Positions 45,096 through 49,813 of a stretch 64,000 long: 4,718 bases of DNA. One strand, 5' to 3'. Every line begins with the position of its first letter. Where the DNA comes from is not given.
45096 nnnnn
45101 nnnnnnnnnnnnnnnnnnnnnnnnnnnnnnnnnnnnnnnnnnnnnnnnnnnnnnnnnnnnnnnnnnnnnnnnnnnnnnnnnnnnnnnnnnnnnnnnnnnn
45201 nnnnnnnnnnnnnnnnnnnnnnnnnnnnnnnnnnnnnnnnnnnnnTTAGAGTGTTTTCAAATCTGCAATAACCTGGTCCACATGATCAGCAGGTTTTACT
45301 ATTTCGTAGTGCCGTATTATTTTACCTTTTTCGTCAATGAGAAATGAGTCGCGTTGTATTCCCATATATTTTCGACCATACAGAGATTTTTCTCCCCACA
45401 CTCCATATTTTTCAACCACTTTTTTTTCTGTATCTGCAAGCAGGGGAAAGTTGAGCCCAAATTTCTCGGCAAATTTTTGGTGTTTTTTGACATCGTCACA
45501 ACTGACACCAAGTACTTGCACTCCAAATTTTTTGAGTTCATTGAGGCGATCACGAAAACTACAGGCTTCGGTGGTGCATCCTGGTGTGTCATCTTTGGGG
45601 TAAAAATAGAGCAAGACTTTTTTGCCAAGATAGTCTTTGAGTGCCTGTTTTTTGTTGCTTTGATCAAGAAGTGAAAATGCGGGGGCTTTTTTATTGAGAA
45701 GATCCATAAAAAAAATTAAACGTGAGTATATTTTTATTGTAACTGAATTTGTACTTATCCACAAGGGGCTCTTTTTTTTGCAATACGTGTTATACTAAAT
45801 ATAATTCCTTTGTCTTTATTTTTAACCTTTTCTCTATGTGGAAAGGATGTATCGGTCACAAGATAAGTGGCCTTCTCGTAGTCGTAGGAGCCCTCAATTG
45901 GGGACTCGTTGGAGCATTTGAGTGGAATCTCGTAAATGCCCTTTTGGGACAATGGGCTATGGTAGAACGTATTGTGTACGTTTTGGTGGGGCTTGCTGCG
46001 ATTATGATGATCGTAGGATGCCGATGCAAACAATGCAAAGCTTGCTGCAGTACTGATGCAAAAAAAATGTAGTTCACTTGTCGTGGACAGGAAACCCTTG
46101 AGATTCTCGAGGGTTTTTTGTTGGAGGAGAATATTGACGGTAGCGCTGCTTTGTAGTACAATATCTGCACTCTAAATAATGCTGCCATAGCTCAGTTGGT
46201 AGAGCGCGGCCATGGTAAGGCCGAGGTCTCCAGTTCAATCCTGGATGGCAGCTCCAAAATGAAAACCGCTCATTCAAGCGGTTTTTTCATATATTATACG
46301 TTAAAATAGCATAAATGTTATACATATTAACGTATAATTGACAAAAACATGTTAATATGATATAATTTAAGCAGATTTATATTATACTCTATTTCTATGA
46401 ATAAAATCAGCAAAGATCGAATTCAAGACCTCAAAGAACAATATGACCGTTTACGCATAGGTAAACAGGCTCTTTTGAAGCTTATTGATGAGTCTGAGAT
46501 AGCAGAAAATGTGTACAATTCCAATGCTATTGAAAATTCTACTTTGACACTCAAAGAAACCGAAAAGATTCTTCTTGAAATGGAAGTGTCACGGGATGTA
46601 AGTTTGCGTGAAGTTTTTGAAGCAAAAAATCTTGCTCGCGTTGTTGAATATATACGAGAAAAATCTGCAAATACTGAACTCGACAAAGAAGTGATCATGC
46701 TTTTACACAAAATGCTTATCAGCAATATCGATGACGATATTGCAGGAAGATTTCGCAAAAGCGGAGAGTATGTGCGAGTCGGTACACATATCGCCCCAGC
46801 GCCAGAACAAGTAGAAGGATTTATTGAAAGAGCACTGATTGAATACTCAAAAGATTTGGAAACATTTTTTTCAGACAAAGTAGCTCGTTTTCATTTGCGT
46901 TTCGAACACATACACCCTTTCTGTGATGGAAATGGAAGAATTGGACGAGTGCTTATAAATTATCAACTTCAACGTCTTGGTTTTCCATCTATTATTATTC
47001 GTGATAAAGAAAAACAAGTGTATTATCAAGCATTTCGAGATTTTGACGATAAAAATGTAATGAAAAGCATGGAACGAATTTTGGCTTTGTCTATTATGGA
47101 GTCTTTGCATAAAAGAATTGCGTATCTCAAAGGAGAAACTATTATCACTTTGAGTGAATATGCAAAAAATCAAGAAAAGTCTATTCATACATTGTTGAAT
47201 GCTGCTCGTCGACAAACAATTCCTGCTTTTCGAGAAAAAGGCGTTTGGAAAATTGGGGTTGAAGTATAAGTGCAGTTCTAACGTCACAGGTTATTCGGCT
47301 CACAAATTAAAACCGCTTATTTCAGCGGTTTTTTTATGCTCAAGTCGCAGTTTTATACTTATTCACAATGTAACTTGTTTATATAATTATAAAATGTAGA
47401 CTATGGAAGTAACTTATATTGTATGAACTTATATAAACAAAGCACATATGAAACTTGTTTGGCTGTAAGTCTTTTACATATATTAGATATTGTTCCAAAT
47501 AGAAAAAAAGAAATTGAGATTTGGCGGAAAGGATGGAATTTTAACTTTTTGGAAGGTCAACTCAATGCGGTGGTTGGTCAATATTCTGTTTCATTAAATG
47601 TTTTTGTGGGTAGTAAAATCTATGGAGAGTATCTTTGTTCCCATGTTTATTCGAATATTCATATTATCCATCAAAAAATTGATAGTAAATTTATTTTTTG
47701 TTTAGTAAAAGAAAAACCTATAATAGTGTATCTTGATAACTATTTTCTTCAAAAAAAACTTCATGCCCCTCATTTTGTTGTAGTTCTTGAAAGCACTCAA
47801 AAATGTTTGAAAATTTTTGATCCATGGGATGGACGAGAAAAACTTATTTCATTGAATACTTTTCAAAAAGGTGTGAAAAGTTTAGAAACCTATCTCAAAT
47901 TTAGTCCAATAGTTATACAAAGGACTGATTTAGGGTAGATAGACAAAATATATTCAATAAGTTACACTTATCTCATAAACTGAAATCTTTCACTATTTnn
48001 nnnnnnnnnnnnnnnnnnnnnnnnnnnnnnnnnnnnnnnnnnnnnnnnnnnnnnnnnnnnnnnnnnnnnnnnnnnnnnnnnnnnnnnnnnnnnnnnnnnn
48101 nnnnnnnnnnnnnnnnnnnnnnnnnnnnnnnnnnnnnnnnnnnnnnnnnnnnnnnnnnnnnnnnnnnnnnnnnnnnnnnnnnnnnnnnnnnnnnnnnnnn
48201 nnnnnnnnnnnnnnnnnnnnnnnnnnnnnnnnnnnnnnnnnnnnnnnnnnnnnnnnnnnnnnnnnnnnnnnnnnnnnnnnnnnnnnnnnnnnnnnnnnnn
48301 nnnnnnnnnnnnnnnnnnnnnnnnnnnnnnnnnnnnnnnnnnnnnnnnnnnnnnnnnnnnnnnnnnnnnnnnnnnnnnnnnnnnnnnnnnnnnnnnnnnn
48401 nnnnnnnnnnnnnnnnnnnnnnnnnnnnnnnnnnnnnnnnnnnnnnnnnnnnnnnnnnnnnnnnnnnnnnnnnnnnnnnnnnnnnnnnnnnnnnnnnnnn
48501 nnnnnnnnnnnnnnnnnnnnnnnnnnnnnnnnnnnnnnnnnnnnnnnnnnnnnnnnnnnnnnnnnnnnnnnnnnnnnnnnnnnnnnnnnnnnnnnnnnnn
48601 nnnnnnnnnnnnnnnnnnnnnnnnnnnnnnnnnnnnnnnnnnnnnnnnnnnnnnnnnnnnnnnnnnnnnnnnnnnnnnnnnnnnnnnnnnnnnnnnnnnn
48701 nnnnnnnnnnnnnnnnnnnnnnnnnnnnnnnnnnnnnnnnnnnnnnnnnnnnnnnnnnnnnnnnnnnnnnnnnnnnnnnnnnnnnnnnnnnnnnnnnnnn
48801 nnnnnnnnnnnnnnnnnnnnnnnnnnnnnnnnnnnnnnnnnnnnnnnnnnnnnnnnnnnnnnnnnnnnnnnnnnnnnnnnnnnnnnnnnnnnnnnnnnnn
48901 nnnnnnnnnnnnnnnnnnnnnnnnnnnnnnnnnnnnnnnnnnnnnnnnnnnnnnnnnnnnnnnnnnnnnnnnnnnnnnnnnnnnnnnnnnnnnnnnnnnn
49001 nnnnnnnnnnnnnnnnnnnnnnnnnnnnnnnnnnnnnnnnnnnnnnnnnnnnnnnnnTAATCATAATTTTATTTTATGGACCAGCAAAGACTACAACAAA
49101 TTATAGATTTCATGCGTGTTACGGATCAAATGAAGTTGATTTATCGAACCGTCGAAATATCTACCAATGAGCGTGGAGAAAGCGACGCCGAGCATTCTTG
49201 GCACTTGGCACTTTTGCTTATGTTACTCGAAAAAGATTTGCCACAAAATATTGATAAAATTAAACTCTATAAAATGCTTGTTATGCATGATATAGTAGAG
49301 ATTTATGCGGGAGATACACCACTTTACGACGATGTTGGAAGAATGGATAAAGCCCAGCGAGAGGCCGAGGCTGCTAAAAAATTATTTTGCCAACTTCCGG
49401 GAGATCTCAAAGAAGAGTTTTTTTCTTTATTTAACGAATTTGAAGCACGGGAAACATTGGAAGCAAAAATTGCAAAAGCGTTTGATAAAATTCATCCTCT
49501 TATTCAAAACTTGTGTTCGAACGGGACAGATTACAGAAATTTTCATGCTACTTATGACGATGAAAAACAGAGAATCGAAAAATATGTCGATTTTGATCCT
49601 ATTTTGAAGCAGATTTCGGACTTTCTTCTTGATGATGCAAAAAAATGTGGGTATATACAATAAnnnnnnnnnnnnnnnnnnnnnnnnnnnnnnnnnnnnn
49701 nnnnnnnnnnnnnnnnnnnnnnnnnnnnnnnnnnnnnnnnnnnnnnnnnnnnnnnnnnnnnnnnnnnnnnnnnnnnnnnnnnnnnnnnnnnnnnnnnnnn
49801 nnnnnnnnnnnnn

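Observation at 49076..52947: Tightly packed co-directional array of small hydrolases: HD, ASCH, Nudix, EEP nuclease, Nudix, 2H phosphoesterase, DUF218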

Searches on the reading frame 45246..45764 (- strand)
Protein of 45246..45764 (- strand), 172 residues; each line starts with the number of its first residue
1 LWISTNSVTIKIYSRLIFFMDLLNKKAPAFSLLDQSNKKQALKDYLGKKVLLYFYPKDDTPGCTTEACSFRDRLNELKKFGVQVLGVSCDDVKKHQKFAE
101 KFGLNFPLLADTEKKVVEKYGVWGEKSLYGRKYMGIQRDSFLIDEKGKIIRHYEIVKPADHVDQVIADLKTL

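Call 62: search_protein_families(library=pfam, proteins=[window:45246-45764:-], max_evalue=0.001)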
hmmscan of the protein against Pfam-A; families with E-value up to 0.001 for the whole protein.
window:45246-45764:- (172 aa): 3 families
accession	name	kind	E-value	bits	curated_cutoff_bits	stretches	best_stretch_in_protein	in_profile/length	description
PF00578.27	AhpC-TSA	-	2.5e-42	144.2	26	1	24-150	2-122/124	AhpC/TSA family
PF08534.16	Redoxin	-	2.7e-24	86.1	26.6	1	24-158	3-137/148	Redoxin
PF13911.12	AhpC-TSA_2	-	9.4e-08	32.9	27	1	71-124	3-56/114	AhpC/TSA antioxidant enzyme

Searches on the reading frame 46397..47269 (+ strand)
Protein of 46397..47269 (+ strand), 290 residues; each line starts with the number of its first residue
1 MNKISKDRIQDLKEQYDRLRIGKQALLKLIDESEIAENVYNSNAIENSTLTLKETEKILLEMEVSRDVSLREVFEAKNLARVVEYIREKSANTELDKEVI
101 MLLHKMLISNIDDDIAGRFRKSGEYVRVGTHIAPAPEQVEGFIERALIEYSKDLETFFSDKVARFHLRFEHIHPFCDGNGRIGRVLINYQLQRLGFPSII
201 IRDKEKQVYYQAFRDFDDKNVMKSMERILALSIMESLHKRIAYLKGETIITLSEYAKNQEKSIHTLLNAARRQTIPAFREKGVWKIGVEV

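Call 4: search_protein_families(library=pfam, proteins=[window:46397-47269:+], max_evalue=0.01)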
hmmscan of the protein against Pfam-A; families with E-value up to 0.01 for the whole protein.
window:46397-47269:+ (290 aa): 1 family
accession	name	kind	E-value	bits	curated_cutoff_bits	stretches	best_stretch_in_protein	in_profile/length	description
PF02661.23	Fic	-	1.2e-19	71.4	24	1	95-191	2-93/93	Fic/DOC family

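Call 5: search_protein_families(library=ncbifam, proteins=[window:46397-47269:+], max_evalue=0.01)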
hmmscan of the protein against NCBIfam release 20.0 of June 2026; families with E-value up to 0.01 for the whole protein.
window:46397-47269:+ (290 aa): 4 families
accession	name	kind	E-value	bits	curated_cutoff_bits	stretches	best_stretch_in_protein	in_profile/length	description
TIGR02613.1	mob_myst_B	hypoth_equivalog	5.2e-12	46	124.4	1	59-197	12-147/186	mobile mystery protein B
NF046030.1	ProtAdlyltaseSoFic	equivalog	3.5e-07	29.5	550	1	161-189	181-209/361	protein adenylyltransferase Fic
NF046029.1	ProtAdlyltaseNmFic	equivalog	0.0002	21.2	230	1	100-246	32-168/177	protein adenylyltransferase Fic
NF041381.1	XopAC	subfamily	0.003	16.3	450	1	162-219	382-437/451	XopAC/AvrAC family type III secretion system effector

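Call 7: search_protein_families(library=padloc, proteins=[window:46397-47269:+], max_evalue=0.01)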
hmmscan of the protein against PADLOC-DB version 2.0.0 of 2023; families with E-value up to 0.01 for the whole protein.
window:46397-47269:+ (290 aa): 10 families
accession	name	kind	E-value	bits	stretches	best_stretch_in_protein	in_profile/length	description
PDLC04836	PDC-S04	-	2.3e-35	119.9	1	38-223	29-217/244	-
PDLC04837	PDC-S04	-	2.9e-32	109.8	1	37-228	28-219/234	-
PDLC04840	PDC-S04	-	7.1e-31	105.7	1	39-224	16-207/227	-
PDLC03963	SoFic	-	8.3e-24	82.6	1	37-222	59-249/361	-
PDLC04839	PDC-S04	-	3.4e-14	51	1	72-228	35-197/205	-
PDLC04966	PDC-S24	-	4.3e-13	46.9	1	75-196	212-341/497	-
PDLC04838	PDC-S04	-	9e-08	30.1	1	74-233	42-202/209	-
PDLC04841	PDC-S04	-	2.3e-05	22.2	1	142-246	180-281/292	-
PDLC04842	PDC-S04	-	0.00013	19.8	1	104-246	51-183/202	-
PDLC04718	PDC-M59B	-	0.00025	19.2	1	156-229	51-127/159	-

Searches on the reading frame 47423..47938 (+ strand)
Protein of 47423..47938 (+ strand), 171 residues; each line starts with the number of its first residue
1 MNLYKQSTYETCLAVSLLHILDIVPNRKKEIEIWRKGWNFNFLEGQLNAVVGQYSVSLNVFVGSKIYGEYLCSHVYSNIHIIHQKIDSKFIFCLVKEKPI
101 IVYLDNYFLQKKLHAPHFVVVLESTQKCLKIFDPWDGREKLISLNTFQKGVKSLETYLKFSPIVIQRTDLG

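Call 4: search_protein_families(library=pfam, proteins=[window:47423-47938:+], max_evalue=0.01)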
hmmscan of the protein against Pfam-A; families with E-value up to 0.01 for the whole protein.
window:47423-47938:+ (171 aa): 2 families
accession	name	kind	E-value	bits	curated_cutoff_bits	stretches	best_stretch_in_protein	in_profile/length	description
PF11814.14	DUF3335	-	2.3e-06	27.7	25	1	84-139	115-171/206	Peptidase_C39 like family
PF03412.21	Peptidase_C39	-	0.0023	18.2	22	1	98-147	76-117/133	Peptidase C39 family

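Call 5: search_protein_families(library=ncbifam, proteins=[window:47423-47938:+], max_evalue=0.01)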
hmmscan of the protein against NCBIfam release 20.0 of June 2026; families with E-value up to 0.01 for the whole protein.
window:47423-47938:+ (171 aa): 0 families

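Call 7: search_protein_families(library=padloc, proteins=[window:47423-47938:+], max_evalue=0.01)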
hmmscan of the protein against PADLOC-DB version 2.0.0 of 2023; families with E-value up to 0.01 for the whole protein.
window:47423-47938:+ (171 aa): 0 families

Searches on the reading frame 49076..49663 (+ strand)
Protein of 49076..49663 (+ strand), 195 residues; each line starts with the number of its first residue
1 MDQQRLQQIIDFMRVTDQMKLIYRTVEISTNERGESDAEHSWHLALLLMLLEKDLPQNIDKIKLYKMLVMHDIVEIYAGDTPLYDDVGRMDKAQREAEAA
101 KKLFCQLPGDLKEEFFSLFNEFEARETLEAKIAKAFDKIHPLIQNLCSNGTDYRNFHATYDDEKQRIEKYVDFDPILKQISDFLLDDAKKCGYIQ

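Call 4: search_protein_families(library=pfam, proteins=[window:49076-49663:+], max_evalue=0.01)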
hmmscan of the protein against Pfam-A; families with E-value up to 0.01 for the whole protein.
window:49076-49663:+ (195 aa): 4 families
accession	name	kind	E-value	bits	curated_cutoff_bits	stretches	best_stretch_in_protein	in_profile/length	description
PF13023.12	HD_3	-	3e-44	151.3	22.5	1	17-170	2-156/165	HD domain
PF12917.13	YfbR-like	-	1.4e-16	61.2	25.9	1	12-170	2-166/182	5'-deoxynucleotidase YfbR-like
PF01966.28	HD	-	6.9e-08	33.2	22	1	38-141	2-115/116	HD domain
PF01406.26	tRNA-synt_1e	-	0.0092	15.8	27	0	91-171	59-140/301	tRNA synthetases class I (C) catalytic domain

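Call 5: search_protein_families(library=ncbifam, proteins=[window:49076-49663:+], max_evalue=0.01)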
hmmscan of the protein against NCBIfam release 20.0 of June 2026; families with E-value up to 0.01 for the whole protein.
window:49076-49663:+ (195 aa): 1 family
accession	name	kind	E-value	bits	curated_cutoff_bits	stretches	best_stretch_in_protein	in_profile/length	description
NF003009.0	PRK03826.1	equivalog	3.6e-09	36.6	122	1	11-170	5-166/197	5'-deoxynucleotidase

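Call 7: search_protein_families(library=padloc, proteins=[window:49076-49663:+], max_evalue=0.01)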
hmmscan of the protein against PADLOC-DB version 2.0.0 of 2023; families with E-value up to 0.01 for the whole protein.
window:49076-49663:+ (195 aa): 0 families

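Call 21: search_solved_structures(query=window:49076-49663:+, max_evalue=0.001)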
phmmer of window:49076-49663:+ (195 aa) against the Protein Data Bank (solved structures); distinct sequences matched with E-value up to 0.001: 8.
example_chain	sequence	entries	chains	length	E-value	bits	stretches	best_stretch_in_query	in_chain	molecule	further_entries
3kh1_A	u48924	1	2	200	4.5e-33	118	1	3-193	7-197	Predicted metal-dependent phosphohydrolase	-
4dmb_A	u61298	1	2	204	3e-18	69.7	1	7-144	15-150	HD domain-containing protein 2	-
4l1j_A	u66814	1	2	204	3.1e-17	66.4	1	7-144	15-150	HD domain-containing protein 2 | HD domain-containing protein 2 (Phosphorylate)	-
4l7e_A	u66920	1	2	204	3.9e-17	66.1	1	7-144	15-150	HD domain-containing protein 2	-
4l7w_A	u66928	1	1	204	7.2e-17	65.2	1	7-144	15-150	HD domain-containing protein 2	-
1xx7_A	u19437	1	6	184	1.9e-08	37.8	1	31-171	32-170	oxetanocin-like protein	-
2cqz_A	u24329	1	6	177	4e-07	33.4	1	32-160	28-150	177aa long hypothetical protein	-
5yox_A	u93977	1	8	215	9.2e-06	29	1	32-145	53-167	HD domain-containing protein YGL101W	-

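Call 89: find_related_loci(query=window:49076-49663:+, collection=viral_contigs, flank=6000)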
Query window:49076-49663:+ (195 aa) in viral_contigs; peptide patterns used: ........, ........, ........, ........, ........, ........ (x = any residue, [..] = any of these).
18 stretches matched a pattern, but none encodes a relative of the query by tblastn (E <= 1e-3).
